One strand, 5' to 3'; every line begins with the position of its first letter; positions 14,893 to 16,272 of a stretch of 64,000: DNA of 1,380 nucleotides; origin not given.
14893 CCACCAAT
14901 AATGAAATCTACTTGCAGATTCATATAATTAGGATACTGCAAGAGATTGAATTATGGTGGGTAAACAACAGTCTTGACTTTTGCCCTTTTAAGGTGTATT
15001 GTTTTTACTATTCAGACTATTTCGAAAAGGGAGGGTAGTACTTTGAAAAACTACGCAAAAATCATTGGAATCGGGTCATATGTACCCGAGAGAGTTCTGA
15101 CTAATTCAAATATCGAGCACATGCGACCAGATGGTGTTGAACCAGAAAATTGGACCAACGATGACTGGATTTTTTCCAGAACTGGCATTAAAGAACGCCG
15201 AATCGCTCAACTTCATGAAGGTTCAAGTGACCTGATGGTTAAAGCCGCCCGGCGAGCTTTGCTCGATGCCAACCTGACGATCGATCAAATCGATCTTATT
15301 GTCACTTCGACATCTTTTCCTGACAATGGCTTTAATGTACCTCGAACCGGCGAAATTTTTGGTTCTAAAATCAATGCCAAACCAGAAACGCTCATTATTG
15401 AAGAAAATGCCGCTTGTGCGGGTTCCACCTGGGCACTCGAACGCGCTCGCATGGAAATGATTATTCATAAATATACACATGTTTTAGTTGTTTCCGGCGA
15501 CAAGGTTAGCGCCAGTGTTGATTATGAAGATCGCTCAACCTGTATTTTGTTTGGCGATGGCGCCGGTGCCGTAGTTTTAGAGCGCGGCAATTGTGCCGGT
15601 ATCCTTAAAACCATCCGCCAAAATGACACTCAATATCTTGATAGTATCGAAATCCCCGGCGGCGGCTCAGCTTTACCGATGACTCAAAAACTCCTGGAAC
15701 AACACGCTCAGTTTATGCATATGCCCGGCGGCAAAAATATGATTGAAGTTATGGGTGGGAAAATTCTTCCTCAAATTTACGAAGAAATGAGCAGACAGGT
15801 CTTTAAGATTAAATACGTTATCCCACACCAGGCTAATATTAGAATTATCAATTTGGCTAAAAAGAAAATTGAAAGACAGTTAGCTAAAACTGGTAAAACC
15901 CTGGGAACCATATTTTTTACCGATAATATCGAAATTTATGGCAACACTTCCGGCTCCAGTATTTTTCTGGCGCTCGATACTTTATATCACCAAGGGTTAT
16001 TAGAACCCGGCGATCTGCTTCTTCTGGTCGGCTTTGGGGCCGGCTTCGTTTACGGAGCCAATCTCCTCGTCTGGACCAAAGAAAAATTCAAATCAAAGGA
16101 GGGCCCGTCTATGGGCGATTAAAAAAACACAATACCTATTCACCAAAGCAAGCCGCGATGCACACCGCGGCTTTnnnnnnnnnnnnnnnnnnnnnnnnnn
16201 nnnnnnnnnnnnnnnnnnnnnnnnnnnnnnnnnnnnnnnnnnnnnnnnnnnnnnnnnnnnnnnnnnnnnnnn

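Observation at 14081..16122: Isolated FabZ-like double-hotdog gene plus FabH (KAS III) gene, each on its own promoter and terminator, with a 72-nt imperfect hairpin upstream of fabH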

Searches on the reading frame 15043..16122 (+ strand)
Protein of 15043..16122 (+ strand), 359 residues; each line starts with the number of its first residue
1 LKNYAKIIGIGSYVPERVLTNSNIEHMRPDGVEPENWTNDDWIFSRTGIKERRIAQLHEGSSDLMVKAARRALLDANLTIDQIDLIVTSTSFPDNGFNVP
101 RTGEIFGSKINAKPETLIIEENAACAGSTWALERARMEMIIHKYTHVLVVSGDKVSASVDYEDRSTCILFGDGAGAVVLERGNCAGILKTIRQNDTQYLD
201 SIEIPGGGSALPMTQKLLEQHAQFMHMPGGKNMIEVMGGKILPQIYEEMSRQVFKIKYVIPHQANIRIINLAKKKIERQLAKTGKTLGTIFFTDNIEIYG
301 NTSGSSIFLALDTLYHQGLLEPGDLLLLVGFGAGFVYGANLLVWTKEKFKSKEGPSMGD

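Call 4: search_protein_families(library=pfam, proteins=[window:15043-16122:+], max_evalue=0.01)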
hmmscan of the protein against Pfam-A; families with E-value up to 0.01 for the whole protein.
window:15043-16122:+ (359 aa): 2 families
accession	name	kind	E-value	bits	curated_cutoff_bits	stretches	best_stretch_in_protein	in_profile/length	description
PF08541.16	ACP_syn_III_C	-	1.4e-20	73.7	26.6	1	255-344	10-90/90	3-Oxoacyl-[acyl-carrier-protein (ACP)] synthase III C terminal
PF08545.16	ACP_syn_III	-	2.9e-20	72.4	24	1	122-190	4-74/80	3-Oxoacyl-[acyl-carrier-protein (ACP)] synthase III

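Call 5: search_protein_families(library=ncbifam, proteins=[window:15043-16122:+], max_evalue=0.01)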
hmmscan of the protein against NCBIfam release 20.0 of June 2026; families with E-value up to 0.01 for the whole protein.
window:15043-16122:+ (359 aa): 19 families
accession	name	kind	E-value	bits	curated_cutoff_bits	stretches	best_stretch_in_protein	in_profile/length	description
NF006829.0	PRK09352.1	subfamily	5.9e-76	255.5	249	1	2-344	2-321/322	beta-ketoacyl-ACP synthase 3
TIGR00747.1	fabH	subfamily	4e-72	243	292.1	1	4-343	2-321/322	beta-ketoacyl-ACP synthase III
NF004623.0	PRK05963.1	equivalog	9.2e-46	156.6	437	1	5-342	6-326/328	beta-ketoacyl-ACP synthase III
NF005541.0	PRK07204.1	equivalog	7.2e-42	143.9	402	1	1-342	1-327/329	beta-ketoacyl-ACP synthase III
NF005308.0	PRK06840.1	equivalog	9.4e-33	113.6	315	1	3-346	3-337/339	3-oxoacyl-ACP synthase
NF005703.0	PRK07515.1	equivalog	3.7e-23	82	304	1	61-341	96-369/373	beta-ketoacyl-ACP synthase III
NF009519.0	PRK12880.1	equivalog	1.2e-15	57.7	436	1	5-344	8-338/353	beta-ketoacyl-ACP synthase III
NF003274.0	PRK04262.1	equivalog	9.5e-13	47.9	244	1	6-335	4-299/347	hydroxymethylglutaryl-CoA synthase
NF005293.2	PRK06816.1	subfamily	3.2e-12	46.2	450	2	231-329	267-361/378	StlD/DarB family beta-ketosynthase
NF053539.1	resorcinol_DarB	exception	7.5e-11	41.8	550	1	233-337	268-369/377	dialkylresorcinol biosynthesis protein DarB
NF006720.0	PRK09258.1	equivalog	2.9e-10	40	285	1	7-335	8-329/338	3-oxoacyl-ACP synthase III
TIGR01835.1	HMG-CoA-S_prok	equivalog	6.7e-07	28.4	360.35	1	49-179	37-158/382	hydroxymethylglutaryl-CoA synthase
TIGR00748.1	HMG_CoA_syn_Arc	equivalog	2.8e-06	26.8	353.35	1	5-135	2-122/345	hydroxymethylglutaryl-CoA synthase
NF004715.0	PRK06059.1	equivalog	5.2e-06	25.7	424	1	63-155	25-115/399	lipid-transfer protein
NF006180.0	PRK08313.1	subfamily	0.00093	18.1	514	1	62-160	26-122/389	thiolase domain-containing protein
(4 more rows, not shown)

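Call 11: find_encoding_contigs(protein=window:15043-16122:+, flank=10000, max_places=6)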
Protein window:15043-16122:+ (359 aa): 7 contigs read that carry it; 3 places shown.
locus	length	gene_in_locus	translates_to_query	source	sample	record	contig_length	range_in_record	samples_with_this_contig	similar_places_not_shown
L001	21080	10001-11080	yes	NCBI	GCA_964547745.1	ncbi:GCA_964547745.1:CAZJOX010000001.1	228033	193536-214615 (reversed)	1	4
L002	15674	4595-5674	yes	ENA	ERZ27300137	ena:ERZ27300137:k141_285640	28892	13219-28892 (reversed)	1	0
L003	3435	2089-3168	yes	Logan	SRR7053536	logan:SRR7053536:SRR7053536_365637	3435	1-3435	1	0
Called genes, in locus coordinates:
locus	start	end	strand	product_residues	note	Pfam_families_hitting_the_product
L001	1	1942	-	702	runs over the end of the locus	PF01138:RNase_PH, PF03725:RNase_PH_C, PF03726:PNPase, PF01138:RNase_PH, PF00013:KH_1 (weak), PF00575:S1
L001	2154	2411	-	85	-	PF00312:Ribosomal_S15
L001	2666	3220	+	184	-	-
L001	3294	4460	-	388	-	PF01368:DHH, PF02272:DHHA1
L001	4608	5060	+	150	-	-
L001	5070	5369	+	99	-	PF01649:Ribosomal_S20p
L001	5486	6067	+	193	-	PF10502:Peptidase_S26, PF00717:Peptidase_S24 (faint)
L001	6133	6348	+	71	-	-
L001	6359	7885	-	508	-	PF20990:DUF2207_C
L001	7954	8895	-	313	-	PF06144:DNA_pol3_delta, PF21694:DNA_pol3_delta_C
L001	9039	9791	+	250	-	PF07977:FabA (weak), PF22818:ApeI-like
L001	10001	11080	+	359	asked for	PF08545:ACP_syn_III, PF08541:ACP_syn_III_C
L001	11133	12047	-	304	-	PF02739:5_3_exonuc_N, PF01367:5_3_exonuc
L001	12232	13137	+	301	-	-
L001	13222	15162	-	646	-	PF18895:T4SS_pilin (weak)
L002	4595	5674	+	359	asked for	PF08545:ACP_syn_III, PF08541:ACP_syn_III_C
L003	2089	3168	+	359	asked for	PF08545:ACP_syn_III, PF08541:ACP_syn_III_C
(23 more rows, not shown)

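Call 14: find_homologous_proteins(query=window:15043-16122:+)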
Query window:15043-16122:+ (359 aa): 8000 proteins with E <= 0.001 among 8000 candidates; the best 120 are listed.
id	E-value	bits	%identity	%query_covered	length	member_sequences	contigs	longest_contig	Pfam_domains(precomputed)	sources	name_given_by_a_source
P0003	8.4e-239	809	100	100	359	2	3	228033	PF08545.17,PF08541.17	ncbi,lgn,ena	ncbi:MAG: beta-ketoacyl-ACP synthase 3 [Candidatus Berkelbacteria bacterium]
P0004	4.1e-154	531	69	97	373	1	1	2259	PF08545.17,PF08541.17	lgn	-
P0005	3.3e-140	485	62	99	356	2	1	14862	PF08545.17,PF08541.17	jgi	jgi:3-oxoacyl-[acyl-carrier-protein] synthase-3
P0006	5.2e-131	455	60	97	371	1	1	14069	PF08545.17,PF08541.17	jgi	jgi:3-oxoacyl-[acyl-carrier-protein] synthase-3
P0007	3.5e-128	445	60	97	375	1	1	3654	PF08545.17,PF08541.17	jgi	jgi:3-oxoacyl-[acyl-carrier-protein] synthase-3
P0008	6.8e-124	431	56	97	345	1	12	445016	PF08545.17,PF08541.17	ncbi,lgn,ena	-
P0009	6.9e-112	392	53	96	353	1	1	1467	PF08545.17,PF08541.17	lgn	-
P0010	2.6e-111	390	51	96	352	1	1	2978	PF08545.17,PF08541.17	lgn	-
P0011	1.9e-102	361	51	96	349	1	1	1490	PF08545.17,PF08541.17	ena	-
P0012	2.9e-100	354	52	96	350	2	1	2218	PF08545.17,PF08541.17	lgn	-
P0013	4.1e-97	343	49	96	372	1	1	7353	PF08545.17,PF08541.17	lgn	-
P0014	3.1e-95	337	49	96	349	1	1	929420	PF08545.17,PF08541.17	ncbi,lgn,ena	-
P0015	2.5e-88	314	48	94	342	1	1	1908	PF08545.17,PF08541.17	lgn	-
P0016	6.0e-64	234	42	95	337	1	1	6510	PF08545.17,PF00108.30,PF08541.17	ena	-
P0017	9.8e-64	233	42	95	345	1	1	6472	PF08545.17,PF00108.30,PF08541.17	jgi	jgi:3-oxoacyl-[acyl-carrier-protein] synthase-3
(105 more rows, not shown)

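Call 16: find_encoding_contigs(protein=P0008, flank=10000, max_places=3)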
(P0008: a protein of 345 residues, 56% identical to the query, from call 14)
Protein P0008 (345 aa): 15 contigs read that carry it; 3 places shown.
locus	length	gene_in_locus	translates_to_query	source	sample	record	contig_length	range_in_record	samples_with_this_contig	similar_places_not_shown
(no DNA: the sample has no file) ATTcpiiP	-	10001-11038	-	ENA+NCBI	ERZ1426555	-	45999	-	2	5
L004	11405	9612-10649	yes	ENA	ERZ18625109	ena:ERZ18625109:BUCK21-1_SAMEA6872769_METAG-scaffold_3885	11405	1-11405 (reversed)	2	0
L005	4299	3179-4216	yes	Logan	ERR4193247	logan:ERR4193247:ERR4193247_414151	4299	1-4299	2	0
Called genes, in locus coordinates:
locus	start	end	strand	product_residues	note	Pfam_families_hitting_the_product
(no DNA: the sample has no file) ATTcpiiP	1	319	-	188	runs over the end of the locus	PF09970:DUF2204 (weak)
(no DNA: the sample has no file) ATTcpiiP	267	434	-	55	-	-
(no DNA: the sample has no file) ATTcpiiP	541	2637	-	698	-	PF01138:RNase_PH, PF03725:RNase_PH_C, PF03726:PNPase, PF01138:RNase_PH, PF00013:KH_1 (weak), PF00575:S1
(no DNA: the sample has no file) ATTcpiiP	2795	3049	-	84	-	PF00312:Ribosomal_S15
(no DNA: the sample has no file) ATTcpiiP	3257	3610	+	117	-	-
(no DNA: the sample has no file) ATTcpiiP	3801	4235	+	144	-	-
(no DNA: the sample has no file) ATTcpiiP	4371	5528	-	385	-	PF01368:DHH, PF02272:DHHA1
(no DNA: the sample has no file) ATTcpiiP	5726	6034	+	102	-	PF01649:Ribosomal_S20p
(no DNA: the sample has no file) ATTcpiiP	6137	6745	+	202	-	PF10502:Peptidase_S26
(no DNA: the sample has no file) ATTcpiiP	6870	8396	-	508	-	PF20990:DUF2207_C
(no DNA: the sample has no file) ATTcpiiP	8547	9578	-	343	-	PF06144:DNA_pol3_delta, PF21694:DNA_pol3_delta_C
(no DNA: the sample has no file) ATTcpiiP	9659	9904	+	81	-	-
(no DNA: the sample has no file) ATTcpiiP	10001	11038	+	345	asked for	PF08545:ACP_syn_III, PF08541:ACP_syn_III_C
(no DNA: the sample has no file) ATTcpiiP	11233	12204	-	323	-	PF02739:5_3_exonuc_N, PF01367:5_3_exonuc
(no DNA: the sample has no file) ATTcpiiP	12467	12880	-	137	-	-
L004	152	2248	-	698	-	PF01138:RNase_PH, PF03725:RNase_PH_C, PF03726:PNPase, PF01138:RNase_PH, PF00013:KH_1 (weak), PF00575:S1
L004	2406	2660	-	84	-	PF00312:Ribosomal_S15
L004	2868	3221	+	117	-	-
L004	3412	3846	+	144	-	-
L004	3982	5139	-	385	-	PF01368:DHH, PF02272:DHHA1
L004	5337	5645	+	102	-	PF01649:Ribosomal_S20p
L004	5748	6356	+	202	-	PF10502:Peptidase_S26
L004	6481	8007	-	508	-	PF20990:DUF2207_C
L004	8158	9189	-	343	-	PF06144:DNA_pol3_delta, PF21694:DNA_pol3_delta_C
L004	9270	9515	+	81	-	-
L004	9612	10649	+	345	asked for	PF08545:ACP_syn_III, PF08541:ACP_syn_III_C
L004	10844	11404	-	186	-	?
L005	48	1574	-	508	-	PF20990:DUF2207_C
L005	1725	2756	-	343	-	PF06144:DNA_pol3_delta, PF21694:DNA_pol3_delta_C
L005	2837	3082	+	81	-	-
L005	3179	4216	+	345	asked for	PF08545:ACP_syn_III, PF08541:ACP_syn_III_C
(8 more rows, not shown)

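Call 17: find_encoding_contigs(protein=P0014, flank=10000, max_places=3)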
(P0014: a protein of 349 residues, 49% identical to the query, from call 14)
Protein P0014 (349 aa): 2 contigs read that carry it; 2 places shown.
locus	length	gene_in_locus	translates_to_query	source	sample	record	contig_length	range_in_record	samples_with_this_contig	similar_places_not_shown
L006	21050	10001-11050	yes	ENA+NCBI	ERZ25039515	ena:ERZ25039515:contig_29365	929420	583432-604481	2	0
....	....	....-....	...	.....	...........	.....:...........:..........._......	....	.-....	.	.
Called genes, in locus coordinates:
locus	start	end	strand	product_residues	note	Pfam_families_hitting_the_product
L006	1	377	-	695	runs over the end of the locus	PF01138:RNase_PH, PF03725:RNase_PH_C, PF03726:PNPase, PF01138:RNase_PH, PF00013:KH_1, PF00575:S1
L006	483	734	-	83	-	PF00312:Ribosomal_S15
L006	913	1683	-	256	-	PF01978:TrmB (weak)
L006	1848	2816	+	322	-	-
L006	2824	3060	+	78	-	-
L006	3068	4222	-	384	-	PF01368:DHH, PF02272:DHHA1 (weak)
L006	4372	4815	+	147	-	-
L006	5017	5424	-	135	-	-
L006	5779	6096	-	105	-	-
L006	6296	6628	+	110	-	PF01649:Ribosomal_S20p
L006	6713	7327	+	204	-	PF10502:Peptidase_S26, PF00717:Peptidase_S24 (weak)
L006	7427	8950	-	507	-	PF20990:DUF2207_C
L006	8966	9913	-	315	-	PF06144:DNA_pol3_delta, PF21694:DNA_pol3_delta_C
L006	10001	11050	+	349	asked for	PF08545:ACP_syn_III, PF08541:ACP_syn_III_C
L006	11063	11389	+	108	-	-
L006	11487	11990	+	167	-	-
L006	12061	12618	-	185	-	-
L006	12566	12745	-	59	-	-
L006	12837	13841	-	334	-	PF02739:5_3_exonuc_N, PF01367:5_3_exonuc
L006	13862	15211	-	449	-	PF02310:B12-binding (weak), PF04055:Radical_SAM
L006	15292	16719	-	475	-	PF04055:Radical_SAM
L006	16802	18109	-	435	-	PF08245:Mur_ligase_M, PF02875:Mur_ligase_C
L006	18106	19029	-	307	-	PF02388:FemAB, PF13480:Acetyltransf_6, PF02388:FemAB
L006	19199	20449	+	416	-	PF00814:TsaD, PF22521:HypF_C_2 (faint)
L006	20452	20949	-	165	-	-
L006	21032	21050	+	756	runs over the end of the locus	PF00133:tRNA-synt_1, PF01406:tRNA-synt_1e (faint), PF09334:tRNA-synt_1g, PF08264:Anticodon_1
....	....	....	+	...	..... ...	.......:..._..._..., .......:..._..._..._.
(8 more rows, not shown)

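Call 19: search_protein_families(library=pfam, proteins=[L004:9270-9515:+, L006:11063-11389:+, L006:11487-11990:+, L006:12061-12618:-], max_evalue=1)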
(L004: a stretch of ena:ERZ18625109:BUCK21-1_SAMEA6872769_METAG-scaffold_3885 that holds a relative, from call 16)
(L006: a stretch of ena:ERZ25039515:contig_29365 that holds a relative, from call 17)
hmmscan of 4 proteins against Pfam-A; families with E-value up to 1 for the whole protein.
L004:9270-9515:+ (81 aa): 2 families
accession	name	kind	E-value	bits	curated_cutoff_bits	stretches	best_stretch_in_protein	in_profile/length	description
PF18718.6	CxC5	-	0.047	14.3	26.9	1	51-77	46-72/117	CxC5 like cysteine cluster associated with KDZ transposases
PF03735.19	ENT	-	0.12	12.8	28.5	1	27-52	23-48/71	ENT domain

L006:11063-11389:+ (108 aa): 0 families

L006:11487-11990:+ (167 aa): 1 family
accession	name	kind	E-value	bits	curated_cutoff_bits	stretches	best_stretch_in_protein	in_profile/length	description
PF07977.19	FabA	-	0.0011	19.1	23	1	33-139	11-127/138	FabA-like domain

L006:12061-12618:- (185 aa): 5 families
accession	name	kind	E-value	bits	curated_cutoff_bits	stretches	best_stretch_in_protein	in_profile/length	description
PF09970.15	DUF2204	-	3.1e-05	24.1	20.3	1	109-160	103-153/181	Nucleotidyl transferase of unknown function (DUF2204)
PF08843.17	AbiEii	-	7.5e-05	23.2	22.5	1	16-161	10-174/238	Nucleotidyl transferase AbiEii toxin, Type IV TA system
PF14907.12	NTP_transf_5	-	0.0028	17.7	31.2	1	38-184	94-243/249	Uncharacterised nucleotidyltransferase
PF19502.5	DUF6036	-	0.0079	16.4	23.6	1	114-153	80-117/164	Nucleotidyltransferase of unknown function (DUF6036)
PF10706.15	Aminoglyc_resit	-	0.008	16.8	21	1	8-58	3-55/149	Aminoglycoside-2''-adenylyltransferase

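Call 20: find_encoding_contigs(protein=P0005, flank=8000, max_places=2)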
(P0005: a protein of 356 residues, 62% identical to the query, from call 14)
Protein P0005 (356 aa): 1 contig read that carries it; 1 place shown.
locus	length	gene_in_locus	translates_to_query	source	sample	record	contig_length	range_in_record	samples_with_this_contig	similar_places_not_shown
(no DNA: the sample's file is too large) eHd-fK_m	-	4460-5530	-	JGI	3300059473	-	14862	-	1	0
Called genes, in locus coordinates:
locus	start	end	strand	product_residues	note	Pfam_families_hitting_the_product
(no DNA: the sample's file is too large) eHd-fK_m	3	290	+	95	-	?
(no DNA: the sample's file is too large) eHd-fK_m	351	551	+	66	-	-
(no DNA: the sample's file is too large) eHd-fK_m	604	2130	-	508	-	PF20990:DUF2207_C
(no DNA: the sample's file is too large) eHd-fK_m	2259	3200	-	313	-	PF06144:DNA_pol3_delta, PF21694:DNA_pol3_delta_C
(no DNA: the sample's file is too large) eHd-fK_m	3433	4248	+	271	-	PF07977:FabA, PF22818:ApeI-like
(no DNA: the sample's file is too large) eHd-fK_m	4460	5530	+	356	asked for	PF08545:ACP_syn_III, PF08541:ACP_syn_III_C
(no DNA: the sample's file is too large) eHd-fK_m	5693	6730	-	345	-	PF02739:5_3_exonuc_N, PF01367:5_3_exonuc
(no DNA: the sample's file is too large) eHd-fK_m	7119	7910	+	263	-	-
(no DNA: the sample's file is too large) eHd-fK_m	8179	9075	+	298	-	-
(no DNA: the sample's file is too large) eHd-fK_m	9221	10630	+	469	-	-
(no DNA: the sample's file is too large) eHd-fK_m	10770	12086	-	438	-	PF08245:Mur_ligase_M, PF02875:Mur_ligase_C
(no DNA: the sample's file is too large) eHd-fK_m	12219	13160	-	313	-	PF02388:FemAB, PF13480:Acetyltransf_6, PF02388:FemAB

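Call 21: find_encoding_contigs(protein=P0006, flank=8000, max_places=2)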
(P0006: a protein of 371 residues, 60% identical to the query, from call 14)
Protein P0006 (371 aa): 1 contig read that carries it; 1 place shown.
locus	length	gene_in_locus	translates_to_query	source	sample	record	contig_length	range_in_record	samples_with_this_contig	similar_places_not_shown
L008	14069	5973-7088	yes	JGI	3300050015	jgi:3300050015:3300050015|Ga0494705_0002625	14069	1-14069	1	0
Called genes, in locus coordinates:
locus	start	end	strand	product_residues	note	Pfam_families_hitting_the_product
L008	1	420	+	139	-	?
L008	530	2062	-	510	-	PF20990:DUF2207_C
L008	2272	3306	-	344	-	PF06144:DNA_pol3_delta, PF21694:DNA_pol3_delta_C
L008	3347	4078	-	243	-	PF01978:TrmB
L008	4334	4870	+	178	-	-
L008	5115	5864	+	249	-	PF07977:FabA (faint), PF22818:ApeI-like (faint)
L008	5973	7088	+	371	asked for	PF08545:ACP_syn_III, PF08541:ACP_syn_III_C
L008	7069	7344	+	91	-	-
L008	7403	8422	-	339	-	PF02739:5_3_exonuc_N, PF01367:5_3_exonuc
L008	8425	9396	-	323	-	PF13310:Virulence_RhuM, PF02661:Fic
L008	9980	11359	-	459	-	-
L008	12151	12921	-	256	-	PF01978:TrmB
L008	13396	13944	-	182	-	-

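Call 27: search_solved_structures(query=window:15043-16122:+, max_evalue=0.00001)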
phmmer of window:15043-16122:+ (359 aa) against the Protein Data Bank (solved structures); distinct sequences matched with E-value up to 0.00001: 60.
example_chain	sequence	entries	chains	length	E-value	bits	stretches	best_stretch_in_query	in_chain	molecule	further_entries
4ryb_A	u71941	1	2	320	3.4e-49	170.8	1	3-342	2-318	3-oxoacyl-[acyl-carrier-protein] synthase 3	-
2ebd_A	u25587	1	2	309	3.2e-46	161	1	5-342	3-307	3-oxoacyl-[acyl-carrier-protein] synthase 3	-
8vd9_A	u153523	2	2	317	1.5e-44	155.5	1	4-344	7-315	Beta-ketoacyl-[acyl-carrier-protein] synthase III 1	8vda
4dfe_A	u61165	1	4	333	1.3e-42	149.1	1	4-342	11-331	3-oxoacyl-[acyl-carrier-protein] synthase 3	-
4nhd_A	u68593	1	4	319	5e-42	147.2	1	4-342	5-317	3-oxoacyl-[acyl-carrier-protein] synthase 3 protein 1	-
6x7r_A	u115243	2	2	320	5.2e-42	147.1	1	4-342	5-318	3-oxoacyl-[acyl-carrier-protein] synthase 3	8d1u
1ebl_A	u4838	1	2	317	5.4e-42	147.1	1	4-342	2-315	BETA-KETOACYL-ACP SYNTHASE III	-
3il9_A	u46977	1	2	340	5.5e-42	147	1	4-342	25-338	3-oxoacyl-[acyl-carrier-protein] synthase 3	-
9ka2_A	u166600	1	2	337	5.6e-42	147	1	4-342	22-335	Beta-ketoacyl-[acyl-carrier-protein] synthase III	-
1hn9_A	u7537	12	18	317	6.1e-42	146.9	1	4-342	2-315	BETA-KETOACYL-ACYL CARRIER PROTEIN SYNTHASE III | 3-oxoacyl-[acyl-carrier-protein] synthase III | 3-oxoacyl-[acyl-carrier-protein] synthase 3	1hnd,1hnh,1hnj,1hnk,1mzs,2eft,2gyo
4ylt_A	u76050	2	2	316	6.6e-41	143.5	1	4-342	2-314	3-oxoacyl-[acyl-carrier-protein] synthase 3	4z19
4wzu_A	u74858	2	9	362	1.4e-40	142.4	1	4-346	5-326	3-oxoacyl-[acyl-carrier-protein] synthase 3 protein 2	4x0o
9ka5_A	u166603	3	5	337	2.5e-40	141.6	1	4-342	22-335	Beta-ketoacyl-[acyl-carrier-protein] synthase III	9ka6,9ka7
8vdb_A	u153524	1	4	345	6.4e-40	140.2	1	4-344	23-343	Beta-ketoacyl-[acyl-carrier-protein] synthase III 2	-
4x9k_A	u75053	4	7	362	2.5e-39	138.3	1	4-346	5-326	3-oxoacyl-[acyl-carrier-protein] synthase 3 protein 2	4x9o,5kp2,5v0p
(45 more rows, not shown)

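Call 49: find_encoding_contigs(protein=P0004, flank=3000, max_places=2)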
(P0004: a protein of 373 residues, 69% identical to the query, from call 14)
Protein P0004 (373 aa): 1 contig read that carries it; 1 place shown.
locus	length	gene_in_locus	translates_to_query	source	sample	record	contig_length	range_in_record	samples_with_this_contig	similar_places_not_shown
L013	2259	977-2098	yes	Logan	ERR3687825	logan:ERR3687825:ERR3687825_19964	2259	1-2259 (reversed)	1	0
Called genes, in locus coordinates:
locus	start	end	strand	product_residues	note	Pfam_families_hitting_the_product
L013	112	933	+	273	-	PF07977:FabA, PF22818:ApeI-like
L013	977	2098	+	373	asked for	PF08545:ACP_syn_III, PF08541:ACP_syn_III_C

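Call 54: find_related_loci(query=window:15043-16122:+, collection=genome_contigs, flank=8000)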
Query window:15043-16122:+ (359 aa) in genome_contigs; peptide patterns used: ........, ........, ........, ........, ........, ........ (x = any residue, [..] = any of these).
42 stretches matched a pattern, but none encodes a relative of the query by tblastn (E <= 1e-3).
